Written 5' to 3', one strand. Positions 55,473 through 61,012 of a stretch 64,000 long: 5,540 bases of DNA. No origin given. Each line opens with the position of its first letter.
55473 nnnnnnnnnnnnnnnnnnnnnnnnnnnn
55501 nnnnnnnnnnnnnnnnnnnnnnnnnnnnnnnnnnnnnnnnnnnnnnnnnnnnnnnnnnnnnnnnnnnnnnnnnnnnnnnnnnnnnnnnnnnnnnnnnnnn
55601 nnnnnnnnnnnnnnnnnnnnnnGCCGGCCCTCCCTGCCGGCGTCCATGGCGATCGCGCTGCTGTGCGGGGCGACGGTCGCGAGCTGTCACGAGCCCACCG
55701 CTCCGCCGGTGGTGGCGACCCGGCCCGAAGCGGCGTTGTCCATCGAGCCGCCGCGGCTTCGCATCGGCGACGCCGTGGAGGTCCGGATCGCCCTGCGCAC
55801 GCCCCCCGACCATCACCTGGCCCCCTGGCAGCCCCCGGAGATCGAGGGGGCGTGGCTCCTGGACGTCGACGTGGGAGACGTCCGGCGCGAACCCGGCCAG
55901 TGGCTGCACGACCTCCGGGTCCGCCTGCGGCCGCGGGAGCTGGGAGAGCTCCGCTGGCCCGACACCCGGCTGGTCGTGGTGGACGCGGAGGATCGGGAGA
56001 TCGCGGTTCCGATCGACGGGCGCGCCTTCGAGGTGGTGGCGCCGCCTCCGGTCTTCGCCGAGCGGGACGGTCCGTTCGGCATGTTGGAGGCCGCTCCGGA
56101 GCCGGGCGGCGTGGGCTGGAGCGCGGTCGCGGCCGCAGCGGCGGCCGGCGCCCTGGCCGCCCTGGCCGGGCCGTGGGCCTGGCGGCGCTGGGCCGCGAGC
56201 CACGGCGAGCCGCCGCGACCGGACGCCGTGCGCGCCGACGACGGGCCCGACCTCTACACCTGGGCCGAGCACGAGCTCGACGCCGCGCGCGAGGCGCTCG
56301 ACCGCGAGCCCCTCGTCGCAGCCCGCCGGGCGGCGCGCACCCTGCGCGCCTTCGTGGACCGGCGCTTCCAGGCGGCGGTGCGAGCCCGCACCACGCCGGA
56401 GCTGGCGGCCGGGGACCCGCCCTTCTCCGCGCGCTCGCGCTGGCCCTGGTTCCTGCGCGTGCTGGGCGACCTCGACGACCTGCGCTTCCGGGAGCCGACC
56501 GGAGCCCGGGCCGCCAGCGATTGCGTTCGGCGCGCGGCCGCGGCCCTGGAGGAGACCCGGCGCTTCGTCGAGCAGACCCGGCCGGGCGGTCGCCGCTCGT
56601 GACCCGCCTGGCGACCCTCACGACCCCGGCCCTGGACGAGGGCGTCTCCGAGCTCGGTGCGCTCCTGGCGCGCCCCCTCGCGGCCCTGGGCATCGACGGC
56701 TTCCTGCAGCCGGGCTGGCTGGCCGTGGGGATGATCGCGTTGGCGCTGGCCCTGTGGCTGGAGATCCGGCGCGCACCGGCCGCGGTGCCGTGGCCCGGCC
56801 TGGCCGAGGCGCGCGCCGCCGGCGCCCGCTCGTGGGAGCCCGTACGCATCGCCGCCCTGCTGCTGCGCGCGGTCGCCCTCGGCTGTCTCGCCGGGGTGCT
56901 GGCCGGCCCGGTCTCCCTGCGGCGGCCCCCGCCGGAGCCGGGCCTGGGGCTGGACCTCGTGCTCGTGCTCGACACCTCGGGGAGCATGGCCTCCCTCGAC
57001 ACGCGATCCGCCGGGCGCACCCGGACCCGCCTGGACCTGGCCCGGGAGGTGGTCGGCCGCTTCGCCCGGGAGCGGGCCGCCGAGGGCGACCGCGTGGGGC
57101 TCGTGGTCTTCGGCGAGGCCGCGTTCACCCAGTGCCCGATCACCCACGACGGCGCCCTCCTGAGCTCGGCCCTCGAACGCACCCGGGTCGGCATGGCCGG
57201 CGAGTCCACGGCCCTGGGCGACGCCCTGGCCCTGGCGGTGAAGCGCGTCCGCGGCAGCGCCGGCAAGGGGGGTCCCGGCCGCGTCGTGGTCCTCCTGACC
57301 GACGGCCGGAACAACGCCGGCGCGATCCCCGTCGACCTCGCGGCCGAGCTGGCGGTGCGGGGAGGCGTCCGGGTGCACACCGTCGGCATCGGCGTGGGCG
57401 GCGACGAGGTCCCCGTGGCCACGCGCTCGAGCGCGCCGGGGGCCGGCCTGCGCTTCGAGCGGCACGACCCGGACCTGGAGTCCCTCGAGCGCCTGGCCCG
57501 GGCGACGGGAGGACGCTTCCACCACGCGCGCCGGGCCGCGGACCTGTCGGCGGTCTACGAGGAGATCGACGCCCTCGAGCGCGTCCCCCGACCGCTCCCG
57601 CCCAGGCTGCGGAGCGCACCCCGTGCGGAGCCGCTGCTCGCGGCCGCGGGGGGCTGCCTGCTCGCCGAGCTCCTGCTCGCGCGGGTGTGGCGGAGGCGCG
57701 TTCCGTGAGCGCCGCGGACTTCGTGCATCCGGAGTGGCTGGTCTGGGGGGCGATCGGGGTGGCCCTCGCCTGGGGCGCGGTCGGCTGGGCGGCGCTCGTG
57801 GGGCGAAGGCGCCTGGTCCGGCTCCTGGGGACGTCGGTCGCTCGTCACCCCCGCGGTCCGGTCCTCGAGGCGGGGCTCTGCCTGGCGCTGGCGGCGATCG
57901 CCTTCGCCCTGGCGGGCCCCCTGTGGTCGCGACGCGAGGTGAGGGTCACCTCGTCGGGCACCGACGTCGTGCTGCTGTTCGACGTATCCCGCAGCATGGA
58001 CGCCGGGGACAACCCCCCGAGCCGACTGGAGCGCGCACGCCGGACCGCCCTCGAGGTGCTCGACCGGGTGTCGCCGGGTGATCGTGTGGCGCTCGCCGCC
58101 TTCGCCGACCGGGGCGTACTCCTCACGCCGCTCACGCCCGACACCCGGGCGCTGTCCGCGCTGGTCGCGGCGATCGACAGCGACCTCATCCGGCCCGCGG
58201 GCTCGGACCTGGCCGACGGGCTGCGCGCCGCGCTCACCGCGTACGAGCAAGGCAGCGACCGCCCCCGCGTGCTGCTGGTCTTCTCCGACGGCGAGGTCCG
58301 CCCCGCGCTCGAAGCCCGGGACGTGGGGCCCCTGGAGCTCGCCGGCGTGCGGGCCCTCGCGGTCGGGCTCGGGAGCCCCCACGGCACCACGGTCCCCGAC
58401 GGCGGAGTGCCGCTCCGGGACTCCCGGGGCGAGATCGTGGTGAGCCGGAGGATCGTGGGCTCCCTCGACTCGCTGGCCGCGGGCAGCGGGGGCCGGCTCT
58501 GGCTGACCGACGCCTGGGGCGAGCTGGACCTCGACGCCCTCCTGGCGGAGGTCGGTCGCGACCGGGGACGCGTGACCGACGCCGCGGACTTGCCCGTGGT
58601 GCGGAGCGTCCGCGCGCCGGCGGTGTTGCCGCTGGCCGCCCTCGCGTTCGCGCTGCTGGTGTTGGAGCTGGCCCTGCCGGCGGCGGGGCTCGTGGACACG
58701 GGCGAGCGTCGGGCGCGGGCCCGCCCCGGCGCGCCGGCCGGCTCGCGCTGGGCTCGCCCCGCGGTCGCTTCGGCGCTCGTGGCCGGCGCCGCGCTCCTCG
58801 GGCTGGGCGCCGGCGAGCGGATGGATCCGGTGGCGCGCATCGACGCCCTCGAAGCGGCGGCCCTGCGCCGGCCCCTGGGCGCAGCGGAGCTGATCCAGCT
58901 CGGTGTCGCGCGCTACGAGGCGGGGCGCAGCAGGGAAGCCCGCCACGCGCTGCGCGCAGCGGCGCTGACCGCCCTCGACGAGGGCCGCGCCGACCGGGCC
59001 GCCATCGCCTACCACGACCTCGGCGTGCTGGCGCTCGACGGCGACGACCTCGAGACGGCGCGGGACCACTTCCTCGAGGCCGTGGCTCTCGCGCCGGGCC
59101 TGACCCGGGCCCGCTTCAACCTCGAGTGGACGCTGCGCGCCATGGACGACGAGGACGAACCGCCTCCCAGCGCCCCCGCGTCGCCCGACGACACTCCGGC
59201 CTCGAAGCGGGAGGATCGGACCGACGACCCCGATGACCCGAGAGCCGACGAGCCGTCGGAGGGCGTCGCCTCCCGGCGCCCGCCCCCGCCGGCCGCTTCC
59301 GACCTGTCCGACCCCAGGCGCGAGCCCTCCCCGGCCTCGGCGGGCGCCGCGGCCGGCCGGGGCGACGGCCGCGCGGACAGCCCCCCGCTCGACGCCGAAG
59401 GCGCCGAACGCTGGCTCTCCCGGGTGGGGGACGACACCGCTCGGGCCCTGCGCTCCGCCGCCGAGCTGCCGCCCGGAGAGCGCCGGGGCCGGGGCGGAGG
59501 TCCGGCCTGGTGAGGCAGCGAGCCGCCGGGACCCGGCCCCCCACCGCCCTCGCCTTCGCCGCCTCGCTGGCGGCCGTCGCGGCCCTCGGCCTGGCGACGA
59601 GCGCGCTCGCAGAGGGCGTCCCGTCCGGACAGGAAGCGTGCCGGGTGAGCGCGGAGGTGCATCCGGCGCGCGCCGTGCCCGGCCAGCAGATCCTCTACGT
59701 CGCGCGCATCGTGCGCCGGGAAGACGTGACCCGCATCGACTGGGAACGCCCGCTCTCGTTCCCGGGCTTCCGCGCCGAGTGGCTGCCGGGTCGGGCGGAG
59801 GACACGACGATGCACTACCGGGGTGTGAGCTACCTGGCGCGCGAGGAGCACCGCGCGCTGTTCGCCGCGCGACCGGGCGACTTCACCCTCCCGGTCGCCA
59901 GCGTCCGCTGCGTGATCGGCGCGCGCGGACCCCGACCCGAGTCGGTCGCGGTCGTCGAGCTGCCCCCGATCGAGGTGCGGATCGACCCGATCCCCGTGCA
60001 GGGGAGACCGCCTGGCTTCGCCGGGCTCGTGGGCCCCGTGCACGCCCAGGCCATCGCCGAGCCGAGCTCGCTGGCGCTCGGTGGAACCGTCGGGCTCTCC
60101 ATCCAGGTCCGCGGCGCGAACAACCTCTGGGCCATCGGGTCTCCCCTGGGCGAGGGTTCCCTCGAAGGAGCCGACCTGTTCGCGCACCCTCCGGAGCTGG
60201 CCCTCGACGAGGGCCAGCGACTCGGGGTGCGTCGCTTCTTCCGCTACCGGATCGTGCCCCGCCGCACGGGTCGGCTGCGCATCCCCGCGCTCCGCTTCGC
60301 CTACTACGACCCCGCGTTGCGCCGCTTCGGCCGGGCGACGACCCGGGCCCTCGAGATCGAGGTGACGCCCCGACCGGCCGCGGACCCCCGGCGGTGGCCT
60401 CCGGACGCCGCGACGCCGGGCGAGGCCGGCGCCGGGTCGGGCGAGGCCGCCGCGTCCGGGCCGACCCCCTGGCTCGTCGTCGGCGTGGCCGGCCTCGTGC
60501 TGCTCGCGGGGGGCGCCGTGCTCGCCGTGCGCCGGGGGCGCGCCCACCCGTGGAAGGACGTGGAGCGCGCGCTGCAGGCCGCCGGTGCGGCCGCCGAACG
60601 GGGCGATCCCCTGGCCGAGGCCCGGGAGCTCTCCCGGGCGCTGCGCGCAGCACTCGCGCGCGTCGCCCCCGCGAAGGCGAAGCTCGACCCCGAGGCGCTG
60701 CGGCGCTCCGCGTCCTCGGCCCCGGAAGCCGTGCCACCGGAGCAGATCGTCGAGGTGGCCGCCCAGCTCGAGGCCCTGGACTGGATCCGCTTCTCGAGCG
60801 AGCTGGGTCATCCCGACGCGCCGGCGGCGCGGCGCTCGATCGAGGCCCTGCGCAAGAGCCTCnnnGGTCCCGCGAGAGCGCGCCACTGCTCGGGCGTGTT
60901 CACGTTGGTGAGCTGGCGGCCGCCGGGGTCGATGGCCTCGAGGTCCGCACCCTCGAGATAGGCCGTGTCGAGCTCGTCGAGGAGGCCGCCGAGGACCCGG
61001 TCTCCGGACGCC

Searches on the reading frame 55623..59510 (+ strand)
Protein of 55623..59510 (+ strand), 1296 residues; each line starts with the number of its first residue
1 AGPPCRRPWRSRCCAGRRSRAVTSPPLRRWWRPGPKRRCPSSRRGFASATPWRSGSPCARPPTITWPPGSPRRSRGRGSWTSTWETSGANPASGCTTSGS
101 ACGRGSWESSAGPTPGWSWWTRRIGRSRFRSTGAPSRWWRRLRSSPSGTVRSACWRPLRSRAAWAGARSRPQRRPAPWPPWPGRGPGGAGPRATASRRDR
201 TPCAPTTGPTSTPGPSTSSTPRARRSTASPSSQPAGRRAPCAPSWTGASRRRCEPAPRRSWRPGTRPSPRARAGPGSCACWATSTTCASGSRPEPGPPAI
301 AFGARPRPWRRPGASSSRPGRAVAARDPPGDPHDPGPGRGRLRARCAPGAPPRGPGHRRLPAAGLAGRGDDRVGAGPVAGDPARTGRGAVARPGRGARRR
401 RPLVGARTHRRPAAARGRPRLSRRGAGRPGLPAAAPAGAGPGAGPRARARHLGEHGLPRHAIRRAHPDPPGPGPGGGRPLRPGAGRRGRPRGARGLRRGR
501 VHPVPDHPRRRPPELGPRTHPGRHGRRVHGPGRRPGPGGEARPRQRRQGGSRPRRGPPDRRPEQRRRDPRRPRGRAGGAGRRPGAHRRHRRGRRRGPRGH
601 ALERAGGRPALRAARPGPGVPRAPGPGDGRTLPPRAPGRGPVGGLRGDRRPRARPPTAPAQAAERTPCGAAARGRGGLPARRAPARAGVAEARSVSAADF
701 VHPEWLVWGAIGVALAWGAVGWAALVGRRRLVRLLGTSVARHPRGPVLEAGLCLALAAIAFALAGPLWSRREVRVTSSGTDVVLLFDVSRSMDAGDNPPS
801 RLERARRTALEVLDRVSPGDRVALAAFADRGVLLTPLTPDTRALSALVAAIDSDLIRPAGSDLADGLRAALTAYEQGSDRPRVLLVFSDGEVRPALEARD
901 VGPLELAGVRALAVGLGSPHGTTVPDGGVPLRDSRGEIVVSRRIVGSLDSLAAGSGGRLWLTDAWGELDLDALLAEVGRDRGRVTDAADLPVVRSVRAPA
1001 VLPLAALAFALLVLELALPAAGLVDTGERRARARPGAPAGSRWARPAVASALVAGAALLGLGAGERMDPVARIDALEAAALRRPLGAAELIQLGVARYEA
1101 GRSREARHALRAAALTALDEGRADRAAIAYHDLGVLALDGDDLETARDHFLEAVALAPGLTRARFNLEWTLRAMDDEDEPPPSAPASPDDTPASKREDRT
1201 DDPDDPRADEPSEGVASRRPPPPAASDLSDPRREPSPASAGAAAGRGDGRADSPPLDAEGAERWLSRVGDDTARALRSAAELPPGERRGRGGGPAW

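Call 88: search_protein_families(library=pfam, proteins=[window:55623-59510:+], max_evalue=0.001)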
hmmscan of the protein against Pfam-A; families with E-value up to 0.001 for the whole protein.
window:55623-59510:+ (1296 aa): 5 families
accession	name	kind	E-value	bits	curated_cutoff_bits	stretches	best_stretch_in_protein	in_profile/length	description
PF13519.12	VWA_2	-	3.3e-15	57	27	1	782-891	1-107/107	von Willebrand factor type A domain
PF00092.34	VWA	-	1e-08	36.1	23.8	1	781-918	1-141/174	von Willebrand factor type A domain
PF01882.25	DUF58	-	4.8e-06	26.4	23.4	1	780-889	36-142/216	Protein of unknown function DUF58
PF07719.23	TPR_2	-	0.00029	21.2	27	0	1127-1159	1-33/34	Tetratricopeptide repeat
PF05762.20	VWA_CoxE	-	0.00066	19.6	26.4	0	776-896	53-165/222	VWA domain containing CoxE-like protein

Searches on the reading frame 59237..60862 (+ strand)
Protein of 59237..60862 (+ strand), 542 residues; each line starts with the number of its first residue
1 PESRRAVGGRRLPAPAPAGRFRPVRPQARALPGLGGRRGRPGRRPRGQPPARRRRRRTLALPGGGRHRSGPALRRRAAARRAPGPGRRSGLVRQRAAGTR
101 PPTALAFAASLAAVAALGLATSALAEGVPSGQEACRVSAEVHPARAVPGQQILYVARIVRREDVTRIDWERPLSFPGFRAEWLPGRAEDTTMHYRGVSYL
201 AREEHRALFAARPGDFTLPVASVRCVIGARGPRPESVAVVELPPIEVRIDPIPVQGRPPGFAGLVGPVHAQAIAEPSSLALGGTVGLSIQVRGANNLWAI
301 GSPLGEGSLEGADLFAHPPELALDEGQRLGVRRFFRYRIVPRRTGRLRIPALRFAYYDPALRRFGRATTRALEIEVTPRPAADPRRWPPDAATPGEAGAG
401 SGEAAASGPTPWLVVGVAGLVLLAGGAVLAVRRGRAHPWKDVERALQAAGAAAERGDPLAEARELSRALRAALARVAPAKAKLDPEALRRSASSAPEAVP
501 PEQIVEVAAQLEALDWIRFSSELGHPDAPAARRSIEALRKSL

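Call 88: search_protein_families(library=pfam, proteins=[window:59237-60862:+], max_evalue=0.001)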
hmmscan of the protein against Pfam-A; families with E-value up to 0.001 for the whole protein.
window:59237-60862:+ (542 aa): 1 family
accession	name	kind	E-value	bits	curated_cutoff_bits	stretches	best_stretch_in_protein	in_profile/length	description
PF13584.12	BatD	-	4.4e-05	24.5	24.1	0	275-376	4-92/92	BatD DUF11 like domain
